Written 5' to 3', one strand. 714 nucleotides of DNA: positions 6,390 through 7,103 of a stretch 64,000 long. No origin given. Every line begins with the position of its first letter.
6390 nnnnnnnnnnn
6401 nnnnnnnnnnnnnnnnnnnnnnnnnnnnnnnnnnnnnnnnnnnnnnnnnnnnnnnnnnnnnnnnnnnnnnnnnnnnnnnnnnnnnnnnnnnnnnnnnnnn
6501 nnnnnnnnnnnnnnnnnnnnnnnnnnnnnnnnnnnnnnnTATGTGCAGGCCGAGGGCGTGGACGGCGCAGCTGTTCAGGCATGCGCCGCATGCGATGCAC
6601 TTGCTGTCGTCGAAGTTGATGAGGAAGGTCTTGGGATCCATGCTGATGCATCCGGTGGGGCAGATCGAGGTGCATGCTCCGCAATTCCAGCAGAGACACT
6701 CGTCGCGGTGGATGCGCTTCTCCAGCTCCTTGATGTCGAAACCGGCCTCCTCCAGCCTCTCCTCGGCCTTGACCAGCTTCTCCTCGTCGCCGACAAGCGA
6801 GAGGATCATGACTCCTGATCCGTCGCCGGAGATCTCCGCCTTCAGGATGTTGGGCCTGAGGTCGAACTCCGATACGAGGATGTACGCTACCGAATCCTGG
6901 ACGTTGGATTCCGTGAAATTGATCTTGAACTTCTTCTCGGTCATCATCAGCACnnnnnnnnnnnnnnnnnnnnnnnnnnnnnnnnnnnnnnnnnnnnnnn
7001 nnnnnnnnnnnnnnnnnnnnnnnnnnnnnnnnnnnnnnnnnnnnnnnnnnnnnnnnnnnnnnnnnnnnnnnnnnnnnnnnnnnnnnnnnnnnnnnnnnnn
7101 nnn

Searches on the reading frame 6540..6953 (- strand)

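Call 26: search_protein_families(library=pfam, proteins=[window:6540-6953:-], max_evalue=0.0001)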
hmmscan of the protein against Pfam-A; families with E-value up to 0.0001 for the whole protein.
window:6540-6953:- (138 aa): 12 families
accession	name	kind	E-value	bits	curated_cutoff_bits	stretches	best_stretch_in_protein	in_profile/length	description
PF09383.16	NIL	-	4.1e-11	43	24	1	9-75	3-72/73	NIL domain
PF12838.12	Fer4_7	-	4e-09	37.2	27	1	88-133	2-52/52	4Fe-4S dicluster domain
PF13187.11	Fer4_9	-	8.6e-09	35.7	27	1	88-133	2-51/52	4Fe-4S dicluster domain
PF00037.32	Fer4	-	1.2e-08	34.9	21.1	0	113-129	2-18/24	4Fe-4S binding domain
PF12837.12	Fer4_6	-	1.9e-07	31.1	25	1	112-134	2-24/24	4Fe-4S binding domain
PF12800.12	Fer4_4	-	2.9e-06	27.6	24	0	88-101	4-17/17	4Fe-4S binding domain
PF13237.11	Fer4_10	-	4e-06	27.1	25.5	1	82-129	3-52/53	4Fe-4S dicluster domain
PF12797.12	Fer4_2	-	8.5e-06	25.9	24.5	0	114-130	5-21/22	4Fe-4S binding domain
PF14697.11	Fer4_21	-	2.7e-05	24.6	35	1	81-131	3-53/59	4Fe-4S dicluster domain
PF13484.11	Fer4_16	-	2.9e-05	25.2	30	0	88-106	2-20/66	4Fe-4S double cluster binding domain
PF13183.11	Fer4_8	-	2.9e-05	24.9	27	0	117-131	3-17/68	4Fe-4S dicluster domain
PF25160.1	LdpA_Fe-S-bd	-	6.8e-05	23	27.6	0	87-105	27-45/49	LdpA Fe-S cluster-binding domain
